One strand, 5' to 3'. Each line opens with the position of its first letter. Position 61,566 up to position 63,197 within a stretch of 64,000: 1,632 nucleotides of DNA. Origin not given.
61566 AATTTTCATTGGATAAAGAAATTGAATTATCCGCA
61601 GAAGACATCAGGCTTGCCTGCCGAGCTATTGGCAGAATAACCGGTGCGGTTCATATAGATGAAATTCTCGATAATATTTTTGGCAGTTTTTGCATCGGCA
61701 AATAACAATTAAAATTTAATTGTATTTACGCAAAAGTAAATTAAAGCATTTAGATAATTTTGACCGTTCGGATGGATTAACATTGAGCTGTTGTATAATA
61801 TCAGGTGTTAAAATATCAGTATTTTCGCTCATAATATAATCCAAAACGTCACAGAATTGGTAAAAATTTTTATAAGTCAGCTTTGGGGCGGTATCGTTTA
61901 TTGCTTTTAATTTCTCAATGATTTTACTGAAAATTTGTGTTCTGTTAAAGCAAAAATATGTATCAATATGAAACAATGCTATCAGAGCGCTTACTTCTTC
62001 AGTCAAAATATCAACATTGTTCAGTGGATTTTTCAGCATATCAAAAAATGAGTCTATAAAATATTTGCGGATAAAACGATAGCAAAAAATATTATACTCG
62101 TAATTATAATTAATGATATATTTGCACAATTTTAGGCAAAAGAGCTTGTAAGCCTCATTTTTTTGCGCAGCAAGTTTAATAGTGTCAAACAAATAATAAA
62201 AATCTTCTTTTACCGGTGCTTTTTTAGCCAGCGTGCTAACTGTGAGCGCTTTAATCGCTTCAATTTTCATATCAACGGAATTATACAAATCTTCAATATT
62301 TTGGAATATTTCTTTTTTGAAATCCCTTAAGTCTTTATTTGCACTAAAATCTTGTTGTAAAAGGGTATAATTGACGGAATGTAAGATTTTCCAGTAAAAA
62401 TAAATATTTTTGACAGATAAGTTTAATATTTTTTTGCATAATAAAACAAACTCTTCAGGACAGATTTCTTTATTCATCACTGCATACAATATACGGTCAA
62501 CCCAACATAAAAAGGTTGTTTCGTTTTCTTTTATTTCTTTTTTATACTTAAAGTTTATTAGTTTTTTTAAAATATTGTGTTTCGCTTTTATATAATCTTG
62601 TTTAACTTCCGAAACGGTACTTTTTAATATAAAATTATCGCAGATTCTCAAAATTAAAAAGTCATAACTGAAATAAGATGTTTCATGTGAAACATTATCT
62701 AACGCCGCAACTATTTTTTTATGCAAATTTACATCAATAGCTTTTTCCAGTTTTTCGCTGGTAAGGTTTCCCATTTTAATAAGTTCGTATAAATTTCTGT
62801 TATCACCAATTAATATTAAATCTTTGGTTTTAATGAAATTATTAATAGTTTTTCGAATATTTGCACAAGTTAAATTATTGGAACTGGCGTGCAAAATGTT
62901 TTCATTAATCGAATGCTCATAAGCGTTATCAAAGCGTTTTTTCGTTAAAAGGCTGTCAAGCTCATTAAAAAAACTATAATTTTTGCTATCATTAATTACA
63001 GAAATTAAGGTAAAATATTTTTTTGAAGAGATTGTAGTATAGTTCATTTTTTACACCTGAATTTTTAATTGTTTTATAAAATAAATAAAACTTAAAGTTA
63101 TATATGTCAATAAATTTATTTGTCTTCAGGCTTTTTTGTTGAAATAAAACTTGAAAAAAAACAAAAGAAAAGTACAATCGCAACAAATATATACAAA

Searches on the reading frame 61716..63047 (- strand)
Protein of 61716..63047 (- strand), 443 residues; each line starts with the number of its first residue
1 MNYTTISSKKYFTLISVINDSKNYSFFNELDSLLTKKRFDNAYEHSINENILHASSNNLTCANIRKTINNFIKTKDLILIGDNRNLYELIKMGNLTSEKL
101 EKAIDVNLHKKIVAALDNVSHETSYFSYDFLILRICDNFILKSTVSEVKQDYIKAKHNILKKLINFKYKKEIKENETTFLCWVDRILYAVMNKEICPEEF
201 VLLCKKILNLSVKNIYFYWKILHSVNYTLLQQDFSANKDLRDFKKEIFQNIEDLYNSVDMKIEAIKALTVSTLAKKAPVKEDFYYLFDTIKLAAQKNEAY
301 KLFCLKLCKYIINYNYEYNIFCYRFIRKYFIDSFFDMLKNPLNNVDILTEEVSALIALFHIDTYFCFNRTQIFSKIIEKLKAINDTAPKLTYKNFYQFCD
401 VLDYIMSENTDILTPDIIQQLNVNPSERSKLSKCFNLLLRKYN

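Call 6: search_protein_families(library=pfam, proteins=[window:61716-63047:-], max_evalue=0.1)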
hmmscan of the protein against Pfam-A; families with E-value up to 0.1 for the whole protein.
window:61716-63047:- (443 aa): 1 family
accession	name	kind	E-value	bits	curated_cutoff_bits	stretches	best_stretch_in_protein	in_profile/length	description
PF08673.15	RsbU_N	-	0.046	14.3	25.5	0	97-132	27-66/75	Phosphoserine phosphatase RsbU, N-terminal domain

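Call 7: find_homologous_proteins(query=window:61716-63047:-, max_evalue=0.01)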
Query window:61716-63047:- (443 aa): 53 proteins with E <= 0.01 among 6136 candidates.
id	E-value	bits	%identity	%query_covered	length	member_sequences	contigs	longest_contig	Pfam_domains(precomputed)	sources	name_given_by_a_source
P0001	4.7e-284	960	100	100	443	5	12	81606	-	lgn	-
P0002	1.8e-189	648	65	100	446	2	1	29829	-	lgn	-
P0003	2.5e-176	605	63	100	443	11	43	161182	-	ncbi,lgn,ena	-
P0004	1.2e-174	599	62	98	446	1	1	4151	-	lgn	-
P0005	2.3e-139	483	53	100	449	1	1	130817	-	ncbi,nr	ncbi:MAG: hypothetical protein NC218_03185 [Acetobacter sp.]|nr:hypothetical protein [Acetobacter sp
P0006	1.9e-130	454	53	98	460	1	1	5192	-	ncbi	-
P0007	4.5e-130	453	52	98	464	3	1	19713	-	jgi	-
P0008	2.6e-128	447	51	98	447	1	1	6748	-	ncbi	-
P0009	3.3e-126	440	50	98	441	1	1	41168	-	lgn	-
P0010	5.5e-126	439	49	98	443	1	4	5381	-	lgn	-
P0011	3.6e-124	433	51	97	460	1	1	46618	-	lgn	-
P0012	7.2e-124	432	50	98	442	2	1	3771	-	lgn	-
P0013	2.2e-112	394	48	98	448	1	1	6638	-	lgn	-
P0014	8.2e-111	389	47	100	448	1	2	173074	-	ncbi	-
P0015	5.9e-110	386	46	99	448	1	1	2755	-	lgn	-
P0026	4.6e-93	331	43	97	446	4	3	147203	-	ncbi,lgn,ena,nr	ncbi:MAG: hypothetical protein J6J35_01845 [Alphaproteobacteria bacterium]|nr:hypothetical protein [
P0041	9.9e-82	293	39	99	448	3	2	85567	-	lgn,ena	-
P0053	1.1e-65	241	36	97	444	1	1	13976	-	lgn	-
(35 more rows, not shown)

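Call 9: find_encoding_contigs(protein=P0014, flank=6000, max_places=2)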
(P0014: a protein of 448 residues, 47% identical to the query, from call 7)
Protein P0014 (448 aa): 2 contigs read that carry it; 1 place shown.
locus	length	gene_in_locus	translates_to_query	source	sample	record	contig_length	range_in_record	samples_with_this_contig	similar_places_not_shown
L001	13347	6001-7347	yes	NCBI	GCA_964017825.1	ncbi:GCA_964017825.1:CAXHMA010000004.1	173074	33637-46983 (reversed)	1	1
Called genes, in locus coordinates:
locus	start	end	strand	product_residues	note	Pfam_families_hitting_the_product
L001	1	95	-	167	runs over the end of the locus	PF06776:IalB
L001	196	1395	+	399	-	PF01743:PolyA_pol, PF12627:PolyA_pol_RNAbd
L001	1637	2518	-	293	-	PF02195:ParB_N, PF17762:HTH_ParB, PF23552:ParB_C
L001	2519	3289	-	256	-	PF00142:Fer4_NifH, PF01656:CbiA, PF02374:ArsA_ATPase (weak), PF06564:CBP_BcsQ, PF09140:MipZ, PF10609:ParA, PF13614:AAA_31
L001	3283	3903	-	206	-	PF02527:GidB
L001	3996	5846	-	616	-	PF01134:GIDA, PF07992:Pyr_redox_2 (faint), PF12831:FAD_oxidored, PF21680:GIDA_C_1st, PF13932:SAM_GIDA_C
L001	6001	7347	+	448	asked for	-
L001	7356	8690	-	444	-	PF10396:TrmE_N, PF00350:Dynamin_N (faint), PF12631:MnmE_helical, PF03193:RsgA_GTPase (faint), PF00071:Ras (weak), PF01926:MMR_HSR1, PF02421:FeoB_N (faint), PF16897:MMR_HSR1_Xtn (weak)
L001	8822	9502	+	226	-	PF00702:Hydrolase, PF13419:HAD_2, PF13242:Hydrolase_like (weak)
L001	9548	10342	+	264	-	-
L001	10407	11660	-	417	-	PF07498:Rho_N, PF07497:Rho_RNA_bind, PF00006:ATP-synt_ab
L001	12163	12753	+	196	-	PF01121:CoaE, PF13238:AAA_18 (faint)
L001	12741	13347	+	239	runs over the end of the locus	PF00929:RNase_T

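Call 10: find_encoding_contigs(protein=P0026, flank=6000, max_places=2)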
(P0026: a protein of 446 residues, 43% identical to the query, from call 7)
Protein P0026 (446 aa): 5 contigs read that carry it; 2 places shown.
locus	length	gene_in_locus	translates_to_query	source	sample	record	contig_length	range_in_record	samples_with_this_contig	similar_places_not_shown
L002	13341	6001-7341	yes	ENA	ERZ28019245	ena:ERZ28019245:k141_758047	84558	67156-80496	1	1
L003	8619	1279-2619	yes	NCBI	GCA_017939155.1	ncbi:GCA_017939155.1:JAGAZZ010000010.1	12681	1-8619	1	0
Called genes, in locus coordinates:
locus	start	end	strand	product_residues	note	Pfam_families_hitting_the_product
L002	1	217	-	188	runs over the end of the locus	PF06776:IalB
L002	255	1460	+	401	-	PF01743:PolyA_pol, PF12627:PolyA_pol_RNAbd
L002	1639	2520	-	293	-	PF02195:ParB_N, PF17762:HTH_ParB, PF23552:ParB_C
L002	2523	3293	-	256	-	PF00142:Fer4_NifH, PF01656:CbiA, PF02374:ArsA_ATPase (weak), PF06564:CBP_BcsQ, PF09140:MipZ, PF10609:ParA, PF13614:AAA_31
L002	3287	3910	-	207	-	PF02527:GidB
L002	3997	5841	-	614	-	PF00890:FAD_binding_2 (faint), PF01134:GIDA, PF01266:DAO (faint), PF07992:Pyr_redox_2 (weak), PF12831:FAD_oxidored, PF21680:GIDA_C_1st, PF13932:SAM_GIDA_C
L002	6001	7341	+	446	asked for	-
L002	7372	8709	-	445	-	PF10396:TrmE_N, PF12631:MnmE_helical, PF03193:RsgA_GTPase (weak), PF00350:Dynamin_N (faint), PF01926:MMR_HSR1, PF02421:FeoB_N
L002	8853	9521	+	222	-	PF00702:Hydrolase, PF13419:HAD_2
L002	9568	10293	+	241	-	-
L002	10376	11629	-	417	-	PF07498:Rho_N, PF07497:Rho_RNA_bind, PF00006:ATP-synt_ab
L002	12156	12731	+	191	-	PF01121:CoaE, PF13238:AAA_18 (weak)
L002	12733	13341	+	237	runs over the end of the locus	PF00929:RNase_T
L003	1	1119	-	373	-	PF00890:FAD_binding_2 (faint), PF01134:GIDA, PF01266:DAO (faint), PF03486:HI0933_like (faint), PF07992:Pyr_redox_2 (weak), PF12831:FAD_oxidored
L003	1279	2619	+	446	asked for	-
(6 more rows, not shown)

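Call 14: search_solved_structures(query=A1, max_evalue=10)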
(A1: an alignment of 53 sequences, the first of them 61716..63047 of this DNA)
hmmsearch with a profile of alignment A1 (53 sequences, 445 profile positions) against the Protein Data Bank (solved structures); distinct sequences matched with E-value up to 10: 1.
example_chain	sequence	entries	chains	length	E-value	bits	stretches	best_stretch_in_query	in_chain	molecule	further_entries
9qt5_Q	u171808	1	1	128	0.87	11.5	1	152-204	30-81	Large ribosomal subunit protein bL20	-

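Call 15: find_encoding_contigs(protein=P0053, flank=6000, max_places=2)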
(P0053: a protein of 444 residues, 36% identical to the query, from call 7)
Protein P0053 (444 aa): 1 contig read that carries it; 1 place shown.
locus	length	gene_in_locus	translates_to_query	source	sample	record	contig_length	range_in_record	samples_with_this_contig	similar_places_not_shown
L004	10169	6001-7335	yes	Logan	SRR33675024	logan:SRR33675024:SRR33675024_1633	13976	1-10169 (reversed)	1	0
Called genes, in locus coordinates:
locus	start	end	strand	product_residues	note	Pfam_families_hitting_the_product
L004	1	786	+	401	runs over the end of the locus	PF01743:PolyA_pol, PF12627:PolyA_pol_RNAbd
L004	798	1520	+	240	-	-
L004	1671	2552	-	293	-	PF02195:ParB_N, PF17762:HTH_ParB, PF23552:ParB_C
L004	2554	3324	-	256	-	PF00142:Fer4_NifH, PF01656:CbiA, PF02374:ArsA_ATPase (weak), PF06564:CBP_BcsQ, PF09140:MipZ, PF10609:ParA, PF13614:AAA_31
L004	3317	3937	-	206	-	PF02527:GidB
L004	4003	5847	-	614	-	PF00890:FAD_binding_2 (faint), PF01134:GIDA, PF12831:FAD_oxidored (weak), PF21680:GIDA_C_1st, PF13932:SAM_GIDA_C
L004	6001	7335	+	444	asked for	-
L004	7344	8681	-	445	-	PF10396:TrmE_N, PF12631:MnmE_helical, PF03193:RsgA_GTPase (weak), PF00350:Dynamin_N (faint), PF01926:MMR_HSR1, PF02421:FeoB_N, PF16897:MMR_HSR1_Xtn (weak)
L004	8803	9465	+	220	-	PF00702:Hydrolase, PF13419:HAD_2, PF13242:Hydrolase_like (weak)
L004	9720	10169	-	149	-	?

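Call 16: find_encoding_contigs(protein=P0041, flank=6000, max_places=2)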
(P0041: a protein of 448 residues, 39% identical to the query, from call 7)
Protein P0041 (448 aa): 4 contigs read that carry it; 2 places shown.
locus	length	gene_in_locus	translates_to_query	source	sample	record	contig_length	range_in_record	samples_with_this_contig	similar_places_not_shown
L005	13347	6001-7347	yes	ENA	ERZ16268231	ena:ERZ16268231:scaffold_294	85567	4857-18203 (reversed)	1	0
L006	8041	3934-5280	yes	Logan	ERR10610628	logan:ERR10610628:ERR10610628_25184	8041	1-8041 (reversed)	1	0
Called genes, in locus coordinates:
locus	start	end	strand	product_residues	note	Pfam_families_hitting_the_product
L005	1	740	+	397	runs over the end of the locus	PF01743:PolyA_pol, PF12627:PolyA_pol_RNAbd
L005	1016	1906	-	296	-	PF02195:ParB_N, PF17762:HTH_ParB, PF23552:ParB_C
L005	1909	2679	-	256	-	PF00142:Fer4_NifH, PF01656:CbiA, PF02374:ArsA_ATPase (weak), PF06564:CBP_BcsQ, PF09140:MipZ, PF10609:ParA, PF13614:AAA_31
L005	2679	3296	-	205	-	PF02527:GidB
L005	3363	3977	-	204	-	PF12464:Mac, PF00132:Hexapep, PF14602:Hexapep_2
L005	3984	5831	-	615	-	PF00890:FAD_binding_2 (faint), PF01134:GIDA, PF12831:FAD_oxidored (weak), PF21680:GIDA_C_1st, PF13932:SAM_GIDA_C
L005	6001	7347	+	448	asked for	-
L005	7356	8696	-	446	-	PF10396:TrmE_N, PF12631:MnmE_helical, PF03193:RsgA_GTPase (faint), PF00350:Dynamin_N (faint), PF01926:MMR_HSR1, PF02421:FeoB_N, PF16897:MMR_HSR1_Xtn (weak)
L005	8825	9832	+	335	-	PF01757:Acyl_transf_3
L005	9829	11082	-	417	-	PF07498:Rho_N, PF07497:Rho_RNA_bind, PF00006:ATP-synt_ab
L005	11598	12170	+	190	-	PF01121:CoaE, PF13238:AAA_18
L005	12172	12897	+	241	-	PF00929:RNase_T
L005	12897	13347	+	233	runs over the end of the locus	PF02578:Cu-oxidase_4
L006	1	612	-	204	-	?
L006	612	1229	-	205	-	PF02527:GidB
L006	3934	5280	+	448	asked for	-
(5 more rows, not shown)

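Call 17: find_encoding_contigs(protein=P0005, flank=6000, max_places=2)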
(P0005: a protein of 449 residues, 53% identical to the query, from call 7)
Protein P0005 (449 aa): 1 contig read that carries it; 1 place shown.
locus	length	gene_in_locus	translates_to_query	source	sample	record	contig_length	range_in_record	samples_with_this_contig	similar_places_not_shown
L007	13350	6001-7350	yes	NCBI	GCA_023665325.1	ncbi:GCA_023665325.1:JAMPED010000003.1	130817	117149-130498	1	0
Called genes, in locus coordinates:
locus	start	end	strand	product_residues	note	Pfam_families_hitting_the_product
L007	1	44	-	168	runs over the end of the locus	PF06776:IalB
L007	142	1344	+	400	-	PF01743:PolyA_pol, PF12627:PolyA_pol_RNAbd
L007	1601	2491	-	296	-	PF02195:ParB_N, PF17762:HTH_ParB, PF23552:ParB_C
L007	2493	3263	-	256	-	PF00142:Fer4_NifH, PF00448:SRP54 (faint), PF01656:CbiA, PF02374:ArsA_ATPase (weak), PF06564:CBP_BcsQ, PF09140:MipZ, PF10609:ParA, PF13614:AAA_31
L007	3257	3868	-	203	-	PF02527:GidB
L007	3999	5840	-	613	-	PF01134:GIDA, PF07992:Pyr_redox_2 (weak), PF12831:FAD_oxidored, PF21680:GIDA_C_1st, PF13932:SAM_GIDA_C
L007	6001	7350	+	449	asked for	-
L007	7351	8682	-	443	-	PF10396:TrmE_N, PF00350:Dynamin_N (faint), PF03193:RsgA_GTPase (faint), PF12631:MnmE_helical, PF01926:MMR_HSR1, PF02421:FeoB_N (weak)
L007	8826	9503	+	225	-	PF00702:Hydrolase, PF13419:HAD_2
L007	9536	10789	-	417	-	PF07498:Rho_N, PF07497:Rho_RNA_bind, PF00006:ATP-synt_ab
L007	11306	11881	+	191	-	PF01121:CoaE, PF13238:AAA_18 (faint)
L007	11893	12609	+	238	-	PF00929:RNase_T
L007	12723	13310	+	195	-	PF02578:Cu-oxidase_4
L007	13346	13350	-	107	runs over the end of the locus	?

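Call 20: find_related_loci(query=A1, collection=genome_contigs, flank=4000)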
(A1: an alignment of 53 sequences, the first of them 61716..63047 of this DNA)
Query A1 (443 aa) in genome_contigs; peptide patterns used: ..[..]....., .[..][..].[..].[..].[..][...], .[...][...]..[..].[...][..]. (x = any residue, [..] = any of these).
123 stretches matched a pattern; 28 encode a relative of the query (tblastn E <= 1e-3); 27 distinct loci.
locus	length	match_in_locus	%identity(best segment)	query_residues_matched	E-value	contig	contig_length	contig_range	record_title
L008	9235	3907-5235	63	1-443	0e+0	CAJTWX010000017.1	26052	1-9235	MAG TPA_asm: uncultured Alphaproteobacteria bacterium isolate MGBC117992 genome assembly, contig: MGBC117992.17, whole g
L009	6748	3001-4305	51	7-441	6e-137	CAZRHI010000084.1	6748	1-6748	MAG TPA_asm: uncultured Acetobacter sp. isolate SRP199465_co2_2 genome assembly, contig: NODE_35149_length_6748_cov_7.64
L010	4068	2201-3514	46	2-437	8e-107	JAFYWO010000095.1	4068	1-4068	MAG: Alphaproteobacteria bacterium isolate RGIG7487 Water_buffalos_Colon-5__c426044, whole genome shotgun sequence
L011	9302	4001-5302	44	5-437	9e-102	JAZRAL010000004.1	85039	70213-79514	MAG: Alphaproteobacteria bacterium isolate T1900045142_TC20190136.MAGScoT_cleanbin_000007 SGB_4923_k141_2636161, whole g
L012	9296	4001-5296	42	6-437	4e-101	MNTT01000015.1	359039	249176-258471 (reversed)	MAG: Acetobacter sp. 46_36 Ley3_66761_scaffold_4, whole genome shotgun sequence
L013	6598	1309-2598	43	9-439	1e-100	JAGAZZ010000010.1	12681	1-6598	MAG: Alphaproteobacteria bacterium isolate RGIG8928 Water_deer_Rectum-1__c77603, whole genome shotgun sequence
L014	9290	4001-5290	40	6-434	6e-100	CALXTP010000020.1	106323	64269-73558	MAG: uncultured Alphaproteobacteria bacterium isolate E19__bin231 genome assembly, contig: E19__k127_1206706, whole geno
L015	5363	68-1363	42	6-437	3e-100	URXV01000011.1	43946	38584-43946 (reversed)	uncultured Rickettsiales bacterium isolate UMGS1453 genome assembly, contig: NODE_134_length_43946_cov_8.450594, whole g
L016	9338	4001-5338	42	1-441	1e-99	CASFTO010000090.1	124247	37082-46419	uncultured Alphaproteobacteria bacterium isolate SI.A54.metabat-bins.112 genome assembly, contig: SI.A54.metabat-bins.11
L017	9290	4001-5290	43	9-439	2e-98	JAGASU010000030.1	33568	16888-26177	MAG: Alphaproteobacteria bacterium isolate RGIG8741 Water_deer_Colon-4__c77781, whole genome shotgun sequence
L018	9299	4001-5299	43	5-437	6e-98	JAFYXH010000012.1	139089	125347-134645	MAG: Alphaproteobacteria bacterium isolate RGIG7506 Water_buffalos_Colon.Co__c1939090, whole genome shotgun sequence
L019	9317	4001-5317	40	2-438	6e-97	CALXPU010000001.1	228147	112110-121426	MAG: uncultured Alphaproteobacteria bacterium isolate BRZ_KG__bin92 genome assembly, contig: BRZ_KG__NODE_18_length_2281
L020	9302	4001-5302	43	5-437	2e-99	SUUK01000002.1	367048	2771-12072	MAG: Alphaproteobacteria bacterium isolate SIG44 NODE_34_length_367048_cov_4.628705, whole genome shotgun sequence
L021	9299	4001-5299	43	9-441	4e-95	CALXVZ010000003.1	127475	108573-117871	MAG: uncultured Alphaproteobacteria bacterium isolate BRZ_SF__bin16 genome assembly, contig: BRZ_SF__NODE_123_length_127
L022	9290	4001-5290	42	5-437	4e-95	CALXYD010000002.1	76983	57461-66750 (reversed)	MAG: uncultured Alphaproteobacteria bacterium isolate BRZ_KS__bin39 genome assembly, contig: BRZ_KS__NODE_409_length_769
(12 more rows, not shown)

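Call 22: predict_structure(alignment_id=A1)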
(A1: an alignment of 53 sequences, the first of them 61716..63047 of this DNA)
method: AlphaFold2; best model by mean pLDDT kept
length: 443 residues; sequences in the alignment: 53
mean_pLDDT: 85.9   pTM: 0.70
mean pLDDT of the five models: 85.9, 85.9, 85.8, 85.5, 84.4
residues with pLDDT >= 90: 197; 70-90: 216; 50-70: 21; < 50: 9
segments of 3 or more residues with pLDDT < 50: 46-54
pLDDT, mean of each block of 10 residues (from residue 1): 81 88 88 86 54 56 86 67 76 84 90 90 89 91 90 94 92 80 92 94 92 83 92 91 93 80 92 85 90 91 94 87 90 91 86 93 81 92 86 91 89 80 80 85 73
secondary structure, 60 per line:
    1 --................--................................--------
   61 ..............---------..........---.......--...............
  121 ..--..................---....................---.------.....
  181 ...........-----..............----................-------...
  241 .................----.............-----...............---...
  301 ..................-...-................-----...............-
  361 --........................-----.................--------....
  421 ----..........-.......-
elements in order: H3-18 H21-52 H61-74 H84-93 H97-103 H106-122 H126-142 H146-165 H176-191 H197-210 H215-230 H238-257 H262-274 H280-294 H298-318 H324-339 H345-359 H363-386 H392-408 H417-420 H425-434 H436-442

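Call 24: search_protein_representatives(alignment_id=A1)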
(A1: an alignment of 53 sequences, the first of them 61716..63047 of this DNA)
Query: 53 sequences, 445 profile positions. Proteins with E-value up to 0.001 (for the whole library): 48; up to 1e-10: 40; up to 1e-30: 28. The best 48 are listed.
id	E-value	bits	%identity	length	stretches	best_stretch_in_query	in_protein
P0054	9.6e-169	578.3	-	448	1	1-440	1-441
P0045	1.6e-164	564.4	-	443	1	1-442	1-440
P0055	4.9e-159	546.3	-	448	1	1-442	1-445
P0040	1.8e-157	541.1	-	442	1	1-440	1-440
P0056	3.3e-151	520.4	-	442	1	1-441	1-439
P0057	6.0e-150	516.3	-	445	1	1-439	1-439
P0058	1.1e-146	505.5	-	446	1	1-442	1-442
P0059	6.4e-145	499.7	-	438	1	8-440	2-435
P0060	3.0e-144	497.5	-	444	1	1-441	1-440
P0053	3.1e-144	497.5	-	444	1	1-442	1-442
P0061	2.3e-140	484.7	-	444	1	1-443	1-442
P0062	2.9e-138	477.8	-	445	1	1-441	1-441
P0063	5.0e-130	450.7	-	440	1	1-439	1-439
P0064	1.6e-111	389.7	-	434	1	4-440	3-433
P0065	1.6e-102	360.0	-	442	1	1-441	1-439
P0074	1.7e-73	264.3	-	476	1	3-442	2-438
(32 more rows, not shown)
